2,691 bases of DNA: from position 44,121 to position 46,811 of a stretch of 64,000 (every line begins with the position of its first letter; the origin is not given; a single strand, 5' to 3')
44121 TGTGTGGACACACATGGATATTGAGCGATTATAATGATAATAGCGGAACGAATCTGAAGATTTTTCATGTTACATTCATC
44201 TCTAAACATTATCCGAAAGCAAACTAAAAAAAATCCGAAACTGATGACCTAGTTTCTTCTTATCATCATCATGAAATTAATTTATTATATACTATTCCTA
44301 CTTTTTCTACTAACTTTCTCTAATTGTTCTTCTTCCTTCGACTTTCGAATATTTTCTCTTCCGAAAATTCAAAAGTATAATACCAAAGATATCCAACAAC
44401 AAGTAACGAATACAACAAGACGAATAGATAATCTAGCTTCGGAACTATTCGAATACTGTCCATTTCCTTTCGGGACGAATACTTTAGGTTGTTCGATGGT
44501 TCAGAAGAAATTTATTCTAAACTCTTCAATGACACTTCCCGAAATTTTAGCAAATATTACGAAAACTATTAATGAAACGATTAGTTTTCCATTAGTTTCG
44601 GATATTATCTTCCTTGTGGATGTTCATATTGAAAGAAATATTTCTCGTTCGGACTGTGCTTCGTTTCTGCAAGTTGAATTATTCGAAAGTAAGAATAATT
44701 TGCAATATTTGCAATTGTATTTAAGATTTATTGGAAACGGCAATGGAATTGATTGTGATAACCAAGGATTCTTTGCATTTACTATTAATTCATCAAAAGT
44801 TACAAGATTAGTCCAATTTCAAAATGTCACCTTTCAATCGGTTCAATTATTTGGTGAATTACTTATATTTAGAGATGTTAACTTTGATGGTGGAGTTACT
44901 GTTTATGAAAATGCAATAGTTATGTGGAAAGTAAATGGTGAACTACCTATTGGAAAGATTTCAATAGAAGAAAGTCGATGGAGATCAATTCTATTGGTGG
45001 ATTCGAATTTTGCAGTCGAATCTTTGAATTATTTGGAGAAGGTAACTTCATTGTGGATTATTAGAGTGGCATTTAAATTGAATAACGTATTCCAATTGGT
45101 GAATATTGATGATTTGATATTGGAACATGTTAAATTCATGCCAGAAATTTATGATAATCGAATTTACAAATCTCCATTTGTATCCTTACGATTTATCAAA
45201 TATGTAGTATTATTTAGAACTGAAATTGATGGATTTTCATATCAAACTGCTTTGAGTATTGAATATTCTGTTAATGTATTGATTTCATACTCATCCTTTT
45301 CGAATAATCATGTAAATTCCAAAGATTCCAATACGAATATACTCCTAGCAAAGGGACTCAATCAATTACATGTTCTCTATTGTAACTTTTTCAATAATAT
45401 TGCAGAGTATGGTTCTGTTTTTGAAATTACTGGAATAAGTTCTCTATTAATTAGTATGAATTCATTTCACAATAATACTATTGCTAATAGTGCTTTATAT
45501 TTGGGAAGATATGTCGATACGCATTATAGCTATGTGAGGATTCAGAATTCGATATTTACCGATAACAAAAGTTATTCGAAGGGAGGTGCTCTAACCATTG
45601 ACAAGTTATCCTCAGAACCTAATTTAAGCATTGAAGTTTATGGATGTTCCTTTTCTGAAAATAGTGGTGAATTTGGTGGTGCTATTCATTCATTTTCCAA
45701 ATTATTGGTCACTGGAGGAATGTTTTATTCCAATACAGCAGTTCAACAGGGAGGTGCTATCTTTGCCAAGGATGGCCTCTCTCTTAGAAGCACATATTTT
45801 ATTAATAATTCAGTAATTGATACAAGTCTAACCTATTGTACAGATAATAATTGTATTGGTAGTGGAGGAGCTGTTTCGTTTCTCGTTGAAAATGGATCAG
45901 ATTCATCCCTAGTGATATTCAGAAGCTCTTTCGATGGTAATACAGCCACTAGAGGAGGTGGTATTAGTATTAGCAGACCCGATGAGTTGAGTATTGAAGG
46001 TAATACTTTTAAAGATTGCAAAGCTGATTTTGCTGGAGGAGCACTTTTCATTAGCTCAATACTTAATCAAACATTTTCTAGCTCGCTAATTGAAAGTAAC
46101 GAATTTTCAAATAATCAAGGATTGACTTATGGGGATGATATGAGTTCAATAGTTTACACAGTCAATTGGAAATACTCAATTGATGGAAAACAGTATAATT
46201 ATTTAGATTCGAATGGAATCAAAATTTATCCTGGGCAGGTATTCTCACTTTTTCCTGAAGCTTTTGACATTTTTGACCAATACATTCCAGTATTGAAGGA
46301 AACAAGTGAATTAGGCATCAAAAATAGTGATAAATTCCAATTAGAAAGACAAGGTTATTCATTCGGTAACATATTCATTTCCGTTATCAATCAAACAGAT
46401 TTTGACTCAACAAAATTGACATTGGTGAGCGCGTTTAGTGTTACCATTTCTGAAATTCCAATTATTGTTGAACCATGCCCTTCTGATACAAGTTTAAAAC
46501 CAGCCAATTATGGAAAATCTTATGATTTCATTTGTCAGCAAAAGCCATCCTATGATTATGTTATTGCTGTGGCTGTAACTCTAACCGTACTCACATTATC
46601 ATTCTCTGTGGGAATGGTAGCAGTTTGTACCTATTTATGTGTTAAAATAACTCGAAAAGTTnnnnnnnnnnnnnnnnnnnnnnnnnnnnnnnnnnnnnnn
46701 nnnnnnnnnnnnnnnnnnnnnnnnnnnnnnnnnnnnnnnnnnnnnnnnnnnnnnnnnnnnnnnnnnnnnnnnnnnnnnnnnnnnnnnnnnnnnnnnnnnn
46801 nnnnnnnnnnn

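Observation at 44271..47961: Receptor-like TKL kinase whose ectodomain is built from chlamydial-Pmp-type GGA[IL]/FxxN beta-helix repeats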

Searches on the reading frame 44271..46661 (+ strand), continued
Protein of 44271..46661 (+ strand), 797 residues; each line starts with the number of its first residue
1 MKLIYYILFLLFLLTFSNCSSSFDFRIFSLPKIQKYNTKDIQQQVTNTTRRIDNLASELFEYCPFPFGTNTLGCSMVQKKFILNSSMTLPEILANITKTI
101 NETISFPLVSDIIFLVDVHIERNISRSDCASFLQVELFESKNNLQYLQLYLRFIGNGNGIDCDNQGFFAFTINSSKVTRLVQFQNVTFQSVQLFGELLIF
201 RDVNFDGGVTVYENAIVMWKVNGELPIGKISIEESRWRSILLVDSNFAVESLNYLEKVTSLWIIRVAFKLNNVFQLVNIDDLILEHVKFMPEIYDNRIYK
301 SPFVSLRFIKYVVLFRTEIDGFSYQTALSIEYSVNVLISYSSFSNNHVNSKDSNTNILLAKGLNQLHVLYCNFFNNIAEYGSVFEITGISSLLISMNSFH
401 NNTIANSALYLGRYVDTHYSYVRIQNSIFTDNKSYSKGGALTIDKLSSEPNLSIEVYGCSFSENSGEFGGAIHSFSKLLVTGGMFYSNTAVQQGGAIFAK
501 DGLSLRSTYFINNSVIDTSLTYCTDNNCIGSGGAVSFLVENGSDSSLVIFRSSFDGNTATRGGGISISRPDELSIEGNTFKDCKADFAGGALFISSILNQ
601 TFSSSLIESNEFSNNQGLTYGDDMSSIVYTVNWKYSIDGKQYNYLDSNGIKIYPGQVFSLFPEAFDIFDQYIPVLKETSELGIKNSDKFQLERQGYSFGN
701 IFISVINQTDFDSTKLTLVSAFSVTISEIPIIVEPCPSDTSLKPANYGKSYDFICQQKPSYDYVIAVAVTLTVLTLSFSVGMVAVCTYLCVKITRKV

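Call 46: predict_structure(alignment_id=A2)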
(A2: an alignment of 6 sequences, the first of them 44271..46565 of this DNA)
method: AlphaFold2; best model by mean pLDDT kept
length: 765 residues; sequences in the alignment: 6
mean_pLDDT: 74.4   pTM: 0.71
mean pLDDT of the five models: 74.4, 74.3, 74.2, 72.5, 65.5
residues with pLDDT >= 90: 205; 70-90: 265; 50-70: 188; < 50: 107
segments of 3 or more residues with pLDDT < 50: 1-27, 56-80, 95-108, 131-141, 173-175, 228-235, 415-419, 762-765
pLDDT, mean of each block of 10 residues (from residue 1): 35 34 40 55 60 50 33 39 54 48 47 61 68 46 51 63 60 52 74 69 73 71 60 52 74 62 84 82 88 69 86 91 91 88 92 83 89 95 89 94 94 61 93 93 73 85 96 92 97 94 94 83 62 89 78 96 89 88 94 75 63 93 87 86 76 90 85 65 79 77 82 85 78 89 71 81 46
secondary structure, 60 per line:
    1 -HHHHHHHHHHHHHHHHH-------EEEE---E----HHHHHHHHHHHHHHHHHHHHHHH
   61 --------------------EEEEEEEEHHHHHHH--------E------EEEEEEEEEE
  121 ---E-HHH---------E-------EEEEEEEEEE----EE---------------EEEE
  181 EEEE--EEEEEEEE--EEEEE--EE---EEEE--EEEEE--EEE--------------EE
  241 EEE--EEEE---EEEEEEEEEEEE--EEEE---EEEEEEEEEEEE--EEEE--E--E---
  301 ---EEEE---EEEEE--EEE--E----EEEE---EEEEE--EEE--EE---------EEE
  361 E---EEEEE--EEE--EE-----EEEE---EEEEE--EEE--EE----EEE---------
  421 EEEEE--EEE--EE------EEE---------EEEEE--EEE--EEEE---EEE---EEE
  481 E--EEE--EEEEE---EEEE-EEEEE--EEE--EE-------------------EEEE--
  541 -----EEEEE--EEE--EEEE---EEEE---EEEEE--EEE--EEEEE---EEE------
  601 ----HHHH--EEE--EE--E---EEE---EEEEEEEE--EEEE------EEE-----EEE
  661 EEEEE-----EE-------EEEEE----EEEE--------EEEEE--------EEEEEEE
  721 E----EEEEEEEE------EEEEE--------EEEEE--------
elements in order (helices of 4 or more, strands of 3 or more residues): H2-18 E26-29 H38-60 E81-88 H89-95 E111-120 E146-155 E177-184 E187-194 E197-201 E209-212 E215-219 E222-224 E239-243 E246-249 E253-264 E267-270 E274-285 E288-291 E304-307 E311-315 E318-320 E328-331 E335-339 E342-344 E358-361 E365-369 E372-374 E384-387 E391-395 E398-400 E409-411 E421-425 E428-430 E441-443 E453-457 E460-462 E465-468 E472-474 E478-481 E484-486 E489-493 E497-500 E502-506 E509-511 E535-538 E546-550 E553-555 E558-561 E565-568 E572-576 E579-581 E584-588 E592-594 H605-608 E611-613 E624-626 E630-637 E640-643 E650-652 E658-665 E680-684 E689-692 E701-705 E714-721 E726-733 E740-744 E753-757

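Call 57: search_solved_structures(query=A2, max_evalue=1)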
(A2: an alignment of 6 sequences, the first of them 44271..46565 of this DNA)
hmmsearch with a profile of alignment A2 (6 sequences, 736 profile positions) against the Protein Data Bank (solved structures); distinct sequences matched with E-value up to 1: 0.

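Call 63: find_encoding_contigs(protein=P0007, flank=2000, max_places=2)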
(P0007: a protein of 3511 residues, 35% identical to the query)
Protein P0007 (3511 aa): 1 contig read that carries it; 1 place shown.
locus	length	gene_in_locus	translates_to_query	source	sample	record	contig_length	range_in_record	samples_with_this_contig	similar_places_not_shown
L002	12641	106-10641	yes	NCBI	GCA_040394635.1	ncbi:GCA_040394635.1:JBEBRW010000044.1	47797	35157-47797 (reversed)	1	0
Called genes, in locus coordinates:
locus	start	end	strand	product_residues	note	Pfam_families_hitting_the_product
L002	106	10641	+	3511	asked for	PF14252:DUF4347, PF02415:Chlam_PMP (faint)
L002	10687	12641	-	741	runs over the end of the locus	PF00122:E1-E2_ATPase, PF00702:Hydrolase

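Call 64: find_encoding_contigs(protein=P0029, flank=3000, max_places=2)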
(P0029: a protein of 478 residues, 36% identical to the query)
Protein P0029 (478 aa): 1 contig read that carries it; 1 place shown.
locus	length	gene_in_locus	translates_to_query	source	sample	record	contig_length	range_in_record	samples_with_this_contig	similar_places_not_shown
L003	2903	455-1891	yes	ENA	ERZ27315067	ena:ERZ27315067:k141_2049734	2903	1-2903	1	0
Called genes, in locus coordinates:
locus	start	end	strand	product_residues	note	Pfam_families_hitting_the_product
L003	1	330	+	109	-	?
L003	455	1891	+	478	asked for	PF00069:Pkinase, PF07714:PK_Tyr_Ser-Thr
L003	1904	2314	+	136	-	PF00069:Pkinase (weak), PF07714:PK_Tyr_Ser-Thr (faint)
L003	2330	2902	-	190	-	?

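Call 70: list_cluster_members(proteins=[P0001, P0014, P0015, P0016, P0017, P0190, P0197])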
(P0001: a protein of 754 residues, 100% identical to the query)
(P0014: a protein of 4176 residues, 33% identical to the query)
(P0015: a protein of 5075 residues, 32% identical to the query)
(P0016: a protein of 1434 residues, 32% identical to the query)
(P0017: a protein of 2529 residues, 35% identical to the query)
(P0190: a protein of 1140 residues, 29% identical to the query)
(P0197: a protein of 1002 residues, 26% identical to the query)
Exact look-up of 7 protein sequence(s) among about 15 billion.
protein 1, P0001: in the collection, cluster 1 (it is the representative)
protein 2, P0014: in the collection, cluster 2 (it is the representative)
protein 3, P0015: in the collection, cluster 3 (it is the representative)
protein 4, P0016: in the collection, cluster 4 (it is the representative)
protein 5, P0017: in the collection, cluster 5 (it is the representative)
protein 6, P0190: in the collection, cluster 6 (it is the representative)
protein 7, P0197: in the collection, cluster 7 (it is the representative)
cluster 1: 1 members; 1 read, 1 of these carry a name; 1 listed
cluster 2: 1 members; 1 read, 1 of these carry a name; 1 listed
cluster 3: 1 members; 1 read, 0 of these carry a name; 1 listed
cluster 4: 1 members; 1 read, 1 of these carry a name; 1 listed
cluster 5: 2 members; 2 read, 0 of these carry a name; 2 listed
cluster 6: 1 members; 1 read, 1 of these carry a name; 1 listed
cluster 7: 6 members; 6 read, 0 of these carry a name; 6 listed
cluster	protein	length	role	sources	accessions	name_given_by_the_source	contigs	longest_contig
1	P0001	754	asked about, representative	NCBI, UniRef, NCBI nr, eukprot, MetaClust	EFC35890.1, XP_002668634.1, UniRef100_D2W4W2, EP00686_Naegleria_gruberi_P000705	predicted protein [Naegleria gruberi] | Predicted protein n=1 Tax=Naegleria gruberi TaxID=5762 RepID=D2W4W2_NAEGR | uncharacterized protein NAEGRDRAFT_76450 [Naegleria gruberi]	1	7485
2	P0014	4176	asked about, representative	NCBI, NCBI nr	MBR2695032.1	MAG: right-handed parallel beta-helix repeat-containing protein, partial [Thermoguttaceae ... | right-handed parallel beta-helix repeat-containing protein [Thermoguttaceae bacterium]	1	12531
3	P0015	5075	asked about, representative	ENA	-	-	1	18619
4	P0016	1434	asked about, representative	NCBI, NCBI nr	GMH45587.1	hypothetical protein BSKO_13544 [Bryopsis sp. KO-2023]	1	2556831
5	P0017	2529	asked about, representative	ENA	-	-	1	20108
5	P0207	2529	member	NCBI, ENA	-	-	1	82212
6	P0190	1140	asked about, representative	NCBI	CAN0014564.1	unnamed protein product [Scytosiphon promiscuus]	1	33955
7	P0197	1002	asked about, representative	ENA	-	-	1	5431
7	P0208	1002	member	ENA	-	-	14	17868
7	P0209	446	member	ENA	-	-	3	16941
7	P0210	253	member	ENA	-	-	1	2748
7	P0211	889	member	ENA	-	-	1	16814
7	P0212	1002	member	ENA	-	-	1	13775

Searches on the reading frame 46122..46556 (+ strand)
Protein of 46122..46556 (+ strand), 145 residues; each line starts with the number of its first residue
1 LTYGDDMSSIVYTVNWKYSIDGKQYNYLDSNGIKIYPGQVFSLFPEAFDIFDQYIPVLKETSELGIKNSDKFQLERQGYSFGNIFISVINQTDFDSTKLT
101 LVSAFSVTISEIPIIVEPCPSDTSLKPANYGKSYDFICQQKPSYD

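Call 65: predict_structure(alignment_id=A3)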
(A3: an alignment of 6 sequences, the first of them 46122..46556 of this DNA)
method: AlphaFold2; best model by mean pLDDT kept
length: 145 residues; sequences in the alignment: 6
mean_pLDDT: 85.0   pTM: 0.76
mean pLDDT of the five models: 85.0, 84.4, 84.1, 82.0, 80.3
residues with pLDDT >= 90: 76; 70-90: 54; 50-70: 9; < 50: 6
segments of 3 or more residues with pLDDT < 50: 1-6
pLDDT, mean of each block of 10 residues (from residue 1): 52 92 87 92 92 84 85 85 90 85 91 94 87 82 72
secondary structure, 60 per line:
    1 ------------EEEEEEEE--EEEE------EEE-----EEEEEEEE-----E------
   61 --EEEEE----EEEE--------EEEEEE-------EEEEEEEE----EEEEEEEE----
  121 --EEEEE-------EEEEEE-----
elements in order: E13-20 E23-26 E33-35 E41-48 E63-67 E72-75 E84-89 E97-104 E109-116 E123-127 E135-140
